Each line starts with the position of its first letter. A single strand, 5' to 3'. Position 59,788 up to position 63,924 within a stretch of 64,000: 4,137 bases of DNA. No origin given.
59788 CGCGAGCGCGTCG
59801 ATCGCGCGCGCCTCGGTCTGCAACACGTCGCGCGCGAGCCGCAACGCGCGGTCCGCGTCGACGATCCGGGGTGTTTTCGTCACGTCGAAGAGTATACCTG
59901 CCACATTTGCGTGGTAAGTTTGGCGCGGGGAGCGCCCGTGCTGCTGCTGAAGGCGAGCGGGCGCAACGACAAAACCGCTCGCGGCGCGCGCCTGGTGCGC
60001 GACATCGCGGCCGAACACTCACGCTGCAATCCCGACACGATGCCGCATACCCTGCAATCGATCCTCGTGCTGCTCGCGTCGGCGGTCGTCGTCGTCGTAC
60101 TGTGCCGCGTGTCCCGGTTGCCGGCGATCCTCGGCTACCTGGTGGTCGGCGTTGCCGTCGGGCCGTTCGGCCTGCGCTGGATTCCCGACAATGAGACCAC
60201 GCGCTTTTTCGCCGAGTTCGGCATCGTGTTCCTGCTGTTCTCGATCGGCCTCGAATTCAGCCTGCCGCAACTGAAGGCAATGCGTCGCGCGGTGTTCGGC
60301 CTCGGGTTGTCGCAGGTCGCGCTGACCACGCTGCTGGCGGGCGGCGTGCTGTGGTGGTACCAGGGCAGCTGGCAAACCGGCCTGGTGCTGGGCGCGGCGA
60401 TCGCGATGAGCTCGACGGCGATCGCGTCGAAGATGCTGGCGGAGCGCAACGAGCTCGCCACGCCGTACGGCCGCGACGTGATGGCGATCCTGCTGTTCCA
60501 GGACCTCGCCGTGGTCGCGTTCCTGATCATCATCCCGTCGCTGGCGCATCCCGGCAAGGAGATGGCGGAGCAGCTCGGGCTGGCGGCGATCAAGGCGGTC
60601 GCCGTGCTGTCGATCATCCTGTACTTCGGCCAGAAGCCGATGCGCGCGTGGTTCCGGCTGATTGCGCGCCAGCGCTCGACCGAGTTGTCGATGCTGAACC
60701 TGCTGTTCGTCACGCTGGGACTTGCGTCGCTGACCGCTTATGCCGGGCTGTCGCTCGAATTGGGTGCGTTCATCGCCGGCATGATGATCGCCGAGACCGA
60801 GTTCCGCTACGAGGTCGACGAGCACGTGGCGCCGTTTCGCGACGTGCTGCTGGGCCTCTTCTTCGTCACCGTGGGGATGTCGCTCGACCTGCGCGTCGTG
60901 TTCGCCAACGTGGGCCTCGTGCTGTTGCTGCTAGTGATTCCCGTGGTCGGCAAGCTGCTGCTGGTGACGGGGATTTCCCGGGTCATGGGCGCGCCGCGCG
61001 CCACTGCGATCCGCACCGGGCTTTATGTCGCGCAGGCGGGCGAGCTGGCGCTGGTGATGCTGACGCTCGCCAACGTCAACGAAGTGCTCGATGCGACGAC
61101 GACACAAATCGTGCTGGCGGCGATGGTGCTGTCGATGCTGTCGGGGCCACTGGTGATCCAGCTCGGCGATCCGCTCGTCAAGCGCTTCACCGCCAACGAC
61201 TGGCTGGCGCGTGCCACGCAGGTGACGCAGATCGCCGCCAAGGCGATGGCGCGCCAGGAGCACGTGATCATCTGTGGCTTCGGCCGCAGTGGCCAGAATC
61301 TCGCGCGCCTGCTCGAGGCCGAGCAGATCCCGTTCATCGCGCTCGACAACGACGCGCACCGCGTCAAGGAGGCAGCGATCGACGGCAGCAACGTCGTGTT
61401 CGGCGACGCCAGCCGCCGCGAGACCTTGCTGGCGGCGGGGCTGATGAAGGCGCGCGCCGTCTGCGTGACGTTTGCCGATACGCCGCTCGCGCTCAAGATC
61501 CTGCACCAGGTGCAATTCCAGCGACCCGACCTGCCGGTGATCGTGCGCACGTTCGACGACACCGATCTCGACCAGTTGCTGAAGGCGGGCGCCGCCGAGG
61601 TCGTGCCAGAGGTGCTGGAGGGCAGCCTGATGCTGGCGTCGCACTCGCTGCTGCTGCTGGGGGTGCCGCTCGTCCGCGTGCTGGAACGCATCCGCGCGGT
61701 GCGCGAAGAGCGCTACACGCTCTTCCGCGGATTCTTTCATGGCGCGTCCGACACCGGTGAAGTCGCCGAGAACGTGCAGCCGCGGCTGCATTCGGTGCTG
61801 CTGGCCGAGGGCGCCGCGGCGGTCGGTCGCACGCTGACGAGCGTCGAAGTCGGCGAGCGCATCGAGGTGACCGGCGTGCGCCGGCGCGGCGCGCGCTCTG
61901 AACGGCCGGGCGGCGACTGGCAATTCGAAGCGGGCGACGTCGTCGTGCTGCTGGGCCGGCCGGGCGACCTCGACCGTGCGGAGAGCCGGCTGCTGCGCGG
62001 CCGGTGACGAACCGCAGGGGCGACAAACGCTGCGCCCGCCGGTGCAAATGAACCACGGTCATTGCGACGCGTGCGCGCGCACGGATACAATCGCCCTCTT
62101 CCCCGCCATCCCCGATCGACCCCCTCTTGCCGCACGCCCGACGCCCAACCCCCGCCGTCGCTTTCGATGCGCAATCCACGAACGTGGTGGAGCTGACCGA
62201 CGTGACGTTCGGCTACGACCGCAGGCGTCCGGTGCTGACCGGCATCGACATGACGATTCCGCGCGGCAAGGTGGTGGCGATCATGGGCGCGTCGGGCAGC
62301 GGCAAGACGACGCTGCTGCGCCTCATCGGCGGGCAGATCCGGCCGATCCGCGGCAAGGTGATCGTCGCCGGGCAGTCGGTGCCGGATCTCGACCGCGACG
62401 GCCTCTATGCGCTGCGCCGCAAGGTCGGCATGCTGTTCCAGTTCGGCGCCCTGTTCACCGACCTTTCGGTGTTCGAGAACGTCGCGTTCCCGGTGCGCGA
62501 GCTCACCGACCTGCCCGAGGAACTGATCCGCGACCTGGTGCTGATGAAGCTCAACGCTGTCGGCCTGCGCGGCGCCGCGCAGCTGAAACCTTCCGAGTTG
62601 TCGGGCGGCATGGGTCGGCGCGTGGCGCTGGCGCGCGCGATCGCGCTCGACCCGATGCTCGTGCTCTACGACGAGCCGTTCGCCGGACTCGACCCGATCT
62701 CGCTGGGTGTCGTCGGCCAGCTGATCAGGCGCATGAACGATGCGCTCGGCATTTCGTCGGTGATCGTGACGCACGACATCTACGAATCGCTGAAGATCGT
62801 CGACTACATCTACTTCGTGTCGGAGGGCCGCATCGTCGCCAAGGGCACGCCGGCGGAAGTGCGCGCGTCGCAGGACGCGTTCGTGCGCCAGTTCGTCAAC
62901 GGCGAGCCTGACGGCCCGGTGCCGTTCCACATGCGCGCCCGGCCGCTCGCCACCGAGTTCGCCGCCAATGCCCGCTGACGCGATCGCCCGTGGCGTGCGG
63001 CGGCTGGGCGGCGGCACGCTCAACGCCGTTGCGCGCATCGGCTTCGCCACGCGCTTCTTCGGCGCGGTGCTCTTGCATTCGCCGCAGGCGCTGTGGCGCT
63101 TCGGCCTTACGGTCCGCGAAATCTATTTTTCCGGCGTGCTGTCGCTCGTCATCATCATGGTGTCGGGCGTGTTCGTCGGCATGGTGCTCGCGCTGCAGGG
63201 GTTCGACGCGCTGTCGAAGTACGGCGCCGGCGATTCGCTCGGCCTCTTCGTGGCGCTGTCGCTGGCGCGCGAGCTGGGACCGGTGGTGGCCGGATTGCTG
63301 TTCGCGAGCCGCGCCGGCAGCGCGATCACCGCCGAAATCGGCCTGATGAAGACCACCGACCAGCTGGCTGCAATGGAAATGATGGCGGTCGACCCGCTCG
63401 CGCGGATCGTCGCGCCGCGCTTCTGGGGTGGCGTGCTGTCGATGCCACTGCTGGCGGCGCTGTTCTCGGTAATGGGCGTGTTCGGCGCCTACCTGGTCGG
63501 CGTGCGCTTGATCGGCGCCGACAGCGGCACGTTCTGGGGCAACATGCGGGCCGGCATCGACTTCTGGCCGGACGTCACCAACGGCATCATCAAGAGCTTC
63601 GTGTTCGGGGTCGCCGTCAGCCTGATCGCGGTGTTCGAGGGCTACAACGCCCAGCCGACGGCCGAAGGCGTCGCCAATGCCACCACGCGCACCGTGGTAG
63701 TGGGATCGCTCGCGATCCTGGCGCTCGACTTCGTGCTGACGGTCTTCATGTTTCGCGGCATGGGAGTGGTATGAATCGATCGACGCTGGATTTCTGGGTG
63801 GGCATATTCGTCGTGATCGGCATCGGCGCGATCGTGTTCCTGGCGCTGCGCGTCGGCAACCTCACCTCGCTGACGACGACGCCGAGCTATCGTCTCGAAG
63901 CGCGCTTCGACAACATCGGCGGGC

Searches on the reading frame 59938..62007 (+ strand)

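Call 44: search_protein_families(library=pfam, proteins=[window:59938-62007:+], max_evalue=0.0001)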
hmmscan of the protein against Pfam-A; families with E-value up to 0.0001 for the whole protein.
window:59938-62007:+ (689 aa): 3 families
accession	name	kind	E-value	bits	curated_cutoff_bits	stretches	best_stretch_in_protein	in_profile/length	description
PF00999.27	Na_H_Exchanger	-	1e-56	192.8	26.2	1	47-406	2-368/375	Sodium/hydrogen exchanger, transmembrane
PF02254.24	TrkA_N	-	2.4e-23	83.1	23.8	1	443-556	1-114/116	TrkA-N domain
PF02080.26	TrkA_C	-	8.8e-11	42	27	1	617-684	1-69/71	TrkA-C domain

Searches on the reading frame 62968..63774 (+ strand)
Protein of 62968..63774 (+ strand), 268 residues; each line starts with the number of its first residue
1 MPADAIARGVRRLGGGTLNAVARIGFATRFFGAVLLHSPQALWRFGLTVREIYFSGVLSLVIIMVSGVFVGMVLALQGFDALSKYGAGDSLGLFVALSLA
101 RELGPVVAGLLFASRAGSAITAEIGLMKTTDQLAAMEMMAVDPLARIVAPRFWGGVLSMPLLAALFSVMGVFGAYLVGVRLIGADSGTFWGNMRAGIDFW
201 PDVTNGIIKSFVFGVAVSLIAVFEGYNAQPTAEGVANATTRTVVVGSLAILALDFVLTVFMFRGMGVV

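Call 44: search_protein_families(library=pfam, proteins=[window:62968-63774:+], max_evalue=0.0001)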
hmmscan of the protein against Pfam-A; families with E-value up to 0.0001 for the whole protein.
window:62968-63774:+ (268 aa): 1 family
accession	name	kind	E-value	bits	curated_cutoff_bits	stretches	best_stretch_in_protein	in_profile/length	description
PF02405.21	MlaE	-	3.6e-70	236.3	22.5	1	49-259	2-211/212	Permease MlaE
